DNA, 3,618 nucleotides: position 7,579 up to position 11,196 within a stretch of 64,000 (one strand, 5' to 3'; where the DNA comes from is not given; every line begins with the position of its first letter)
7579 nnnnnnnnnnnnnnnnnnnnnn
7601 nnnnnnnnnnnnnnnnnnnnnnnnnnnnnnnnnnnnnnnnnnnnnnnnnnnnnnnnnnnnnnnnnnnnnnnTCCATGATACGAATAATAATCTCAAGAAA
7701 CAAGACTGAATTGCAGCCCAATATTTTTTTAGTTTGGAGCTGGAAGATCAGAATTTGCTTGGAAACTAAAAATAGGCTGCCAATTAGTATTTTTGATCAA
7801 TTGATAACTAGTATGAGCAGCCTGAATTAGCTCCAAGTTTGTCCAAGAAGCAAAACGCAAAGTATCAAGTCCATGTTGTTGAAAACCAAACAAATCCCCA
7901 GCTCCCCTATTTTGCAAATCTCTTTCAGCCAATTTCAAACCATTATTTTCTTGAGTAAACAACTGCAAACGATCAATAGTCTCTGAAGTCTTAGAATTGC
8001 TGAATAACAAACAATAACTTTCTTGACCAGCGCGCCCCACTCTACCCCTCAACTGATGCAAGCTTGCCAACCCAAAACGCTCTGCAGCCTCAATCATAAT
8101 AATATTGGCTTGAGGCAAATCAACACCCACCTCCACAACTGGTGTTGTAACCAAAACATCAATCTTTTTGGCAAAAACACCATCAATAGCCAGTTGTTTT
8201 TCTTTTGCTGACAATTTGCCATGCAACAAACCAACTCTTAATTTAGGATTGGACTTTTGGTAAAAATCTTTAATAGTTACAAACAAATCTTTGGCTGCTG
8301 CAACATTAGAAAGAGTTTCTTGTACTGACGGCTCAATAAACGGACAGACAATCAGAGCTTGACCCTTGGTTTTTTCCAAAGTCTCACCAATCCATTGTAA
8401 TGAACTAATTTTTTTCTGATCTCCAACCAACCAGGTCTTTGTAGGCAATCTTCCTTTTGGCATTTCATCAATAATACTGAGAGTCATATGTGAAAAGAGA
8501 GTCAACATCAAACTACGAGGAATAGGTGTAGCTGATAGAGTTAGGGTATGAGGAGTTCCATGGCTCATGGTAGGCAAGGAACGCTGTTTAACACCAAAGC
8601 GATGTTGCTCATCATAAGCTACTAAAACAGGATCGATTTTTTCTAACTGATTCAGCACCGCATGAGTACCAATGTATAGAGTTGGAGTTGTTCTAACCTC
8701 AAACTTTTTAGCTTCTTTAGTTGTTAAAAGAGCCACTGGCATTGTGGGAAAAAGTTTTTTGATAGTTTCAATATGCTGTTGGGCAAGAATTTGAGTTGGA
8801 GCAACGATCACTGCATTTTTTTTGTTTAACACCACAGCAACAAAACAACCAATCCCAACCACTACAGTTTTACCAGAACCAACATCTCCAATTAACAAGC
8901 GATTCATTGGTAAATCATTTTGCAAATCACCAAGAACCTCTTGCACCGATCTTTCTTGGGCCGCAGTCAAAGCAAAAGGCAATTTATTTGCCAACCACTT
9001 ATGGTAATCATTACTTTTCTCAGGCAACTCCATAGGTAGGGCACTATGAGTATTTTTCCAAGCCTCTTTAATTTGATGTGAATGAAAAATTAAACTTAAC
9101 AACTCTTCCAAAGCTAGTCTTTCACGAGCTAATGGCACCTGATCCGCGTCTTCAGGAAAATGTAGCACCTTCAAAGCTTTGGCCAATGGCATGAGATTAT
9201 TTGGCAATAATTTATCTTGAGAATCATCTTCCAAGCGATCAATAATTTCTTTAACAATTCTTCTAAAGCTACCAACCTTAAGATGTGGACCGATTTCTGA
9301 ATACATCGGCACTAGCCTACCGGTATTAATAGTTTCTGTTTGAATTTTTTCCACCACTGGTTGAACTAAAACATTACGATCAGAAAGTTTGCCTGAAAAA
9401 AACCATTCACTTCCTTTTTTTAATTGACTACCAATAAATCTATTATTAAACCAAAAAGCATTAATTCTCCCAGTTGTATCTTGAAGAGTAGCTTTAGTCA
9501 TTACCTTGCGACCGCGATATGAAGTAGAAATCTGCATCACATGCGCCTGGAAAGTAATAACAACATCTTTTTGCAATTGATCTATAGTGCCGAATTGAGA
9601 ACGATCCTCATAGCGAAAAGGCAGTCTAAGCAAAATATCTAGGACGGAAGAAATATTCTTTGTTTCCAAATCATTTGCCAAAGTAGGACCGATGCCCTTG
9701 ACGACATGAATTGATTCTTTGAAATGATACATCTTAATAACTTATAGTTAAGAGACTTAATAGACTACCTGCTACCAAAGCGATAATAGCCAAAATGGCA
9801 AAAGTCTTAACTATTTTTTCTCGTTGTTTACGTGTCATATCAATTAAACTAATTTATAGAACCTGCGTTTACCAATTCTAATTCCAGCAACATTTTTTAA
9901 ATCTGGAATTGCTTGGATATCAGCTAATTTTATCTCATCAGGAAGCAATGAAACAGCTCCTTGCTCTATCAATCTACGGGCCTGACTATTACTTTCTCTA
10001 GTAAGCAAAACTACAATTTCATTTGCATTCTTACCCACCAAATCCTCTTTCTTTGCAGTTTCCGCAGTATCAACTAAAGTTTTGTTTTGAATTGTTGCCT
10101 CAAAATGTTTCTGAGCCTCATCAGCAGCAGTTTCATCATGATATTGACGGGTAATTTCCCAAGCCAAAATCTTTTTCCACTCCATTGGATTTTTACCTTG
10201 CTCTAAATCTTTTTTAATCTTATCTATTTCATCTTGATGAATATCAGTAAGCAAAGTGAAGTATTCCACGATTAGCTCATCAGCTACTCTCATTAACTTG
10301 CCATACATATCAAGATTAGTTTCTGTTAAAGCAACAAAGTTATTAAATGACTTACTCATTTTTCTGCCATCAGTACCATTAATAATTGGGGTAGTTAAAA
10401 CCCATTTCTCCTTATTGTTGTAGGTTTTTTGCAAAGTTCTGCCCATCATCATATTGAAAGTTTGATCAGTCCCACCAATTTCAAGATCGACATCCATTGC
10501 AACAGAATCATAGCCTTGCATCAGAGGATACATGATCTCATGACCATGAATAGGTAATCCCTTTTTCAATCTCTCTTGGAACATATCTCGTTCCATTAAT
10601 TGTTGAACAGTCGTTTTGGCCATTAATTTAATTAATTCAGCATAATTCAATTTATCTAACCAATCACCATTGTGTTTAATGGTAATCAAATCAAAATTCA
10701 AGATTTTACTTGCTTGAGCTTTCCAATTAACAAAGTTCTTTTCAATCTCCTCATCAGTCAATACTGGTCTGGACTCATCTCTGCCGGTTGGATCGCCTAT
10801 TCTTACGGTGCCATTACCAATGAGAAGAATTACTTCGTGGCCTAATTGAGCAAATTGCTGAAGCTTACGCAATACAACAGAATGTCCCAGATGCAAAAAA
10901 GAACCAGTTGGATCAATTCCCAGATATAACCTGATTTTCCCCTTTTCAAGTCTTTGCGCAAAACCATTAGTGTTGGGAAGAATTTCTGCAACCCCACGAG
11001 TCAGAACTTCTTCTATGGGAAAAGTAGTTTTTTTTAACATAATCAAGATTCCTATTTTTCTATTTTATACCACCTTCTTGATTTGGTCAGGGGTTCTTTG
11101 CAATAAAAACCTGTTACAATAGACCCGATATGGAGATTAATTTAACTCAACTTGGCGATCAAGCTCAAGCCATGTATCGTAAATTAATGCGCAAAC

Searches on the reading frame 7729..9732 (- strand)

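Call 89: search_protein_families(library=pfam, proteins=[window:7729-9732:-], max_evalue=0.00001)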
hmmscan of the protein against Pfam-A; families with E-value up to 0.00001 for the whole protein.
window:7729-9732:- (667 aa): 4 families
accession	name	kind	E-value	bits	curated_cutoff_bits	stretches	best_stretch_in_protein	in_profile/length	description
PF00270.35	DEAD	-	7.5e-17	62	26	1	257-407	2-163/167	DEAD/DEAH box helicase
PF00271.37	Helicase_C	-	3.5e-16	59.8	23.5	1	450-569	8-110/110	Helicase conserved C-terminal domain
PF17191.10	RecG_wedge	-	1.3e-14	54.5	23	1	8-164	2-159/162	RecG wedge domain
PF04851.21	ResIII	-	5.1e-08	33.4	22.5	1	255-403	4-162/164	Type III restriction enzyme, res subunit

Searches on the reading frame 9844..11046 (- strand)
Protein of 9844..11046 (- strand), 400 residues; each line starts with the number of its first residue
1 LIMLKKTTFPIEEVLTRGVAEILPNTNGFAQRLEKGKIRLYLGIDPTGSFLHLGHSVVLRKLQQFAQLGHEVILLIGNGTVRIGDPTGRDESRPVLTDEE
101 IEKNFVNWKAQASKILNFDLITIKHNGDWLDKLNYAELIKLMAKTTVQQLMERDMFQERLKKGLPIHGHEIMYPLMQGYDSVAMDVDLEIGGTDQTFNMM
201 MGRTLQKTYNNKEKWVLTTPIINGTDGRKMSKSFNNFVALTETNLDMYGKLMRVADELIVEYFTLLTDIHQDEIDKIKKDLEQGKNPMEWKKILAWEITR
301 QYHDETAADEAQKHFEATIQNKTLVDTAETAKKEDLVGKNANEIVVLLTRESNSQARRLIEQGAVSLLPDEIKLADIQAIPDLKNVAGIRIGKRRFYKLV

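Call 89: search_protein_families(library=pfam, proteins=[window:9844-11046:-], max_evalue=0.00001)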
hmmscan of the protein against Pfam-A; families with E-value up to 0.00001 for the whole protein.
window:9844-11046:- (400 aa): 1 family
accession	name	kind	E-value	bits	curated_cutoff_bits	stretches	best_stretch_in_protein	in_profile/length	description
PF00579.31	tRNA-synt_1b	-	3.1e-68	230.7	21.1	1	35-318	3-290/292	tRNA synthetases class I (W and Y)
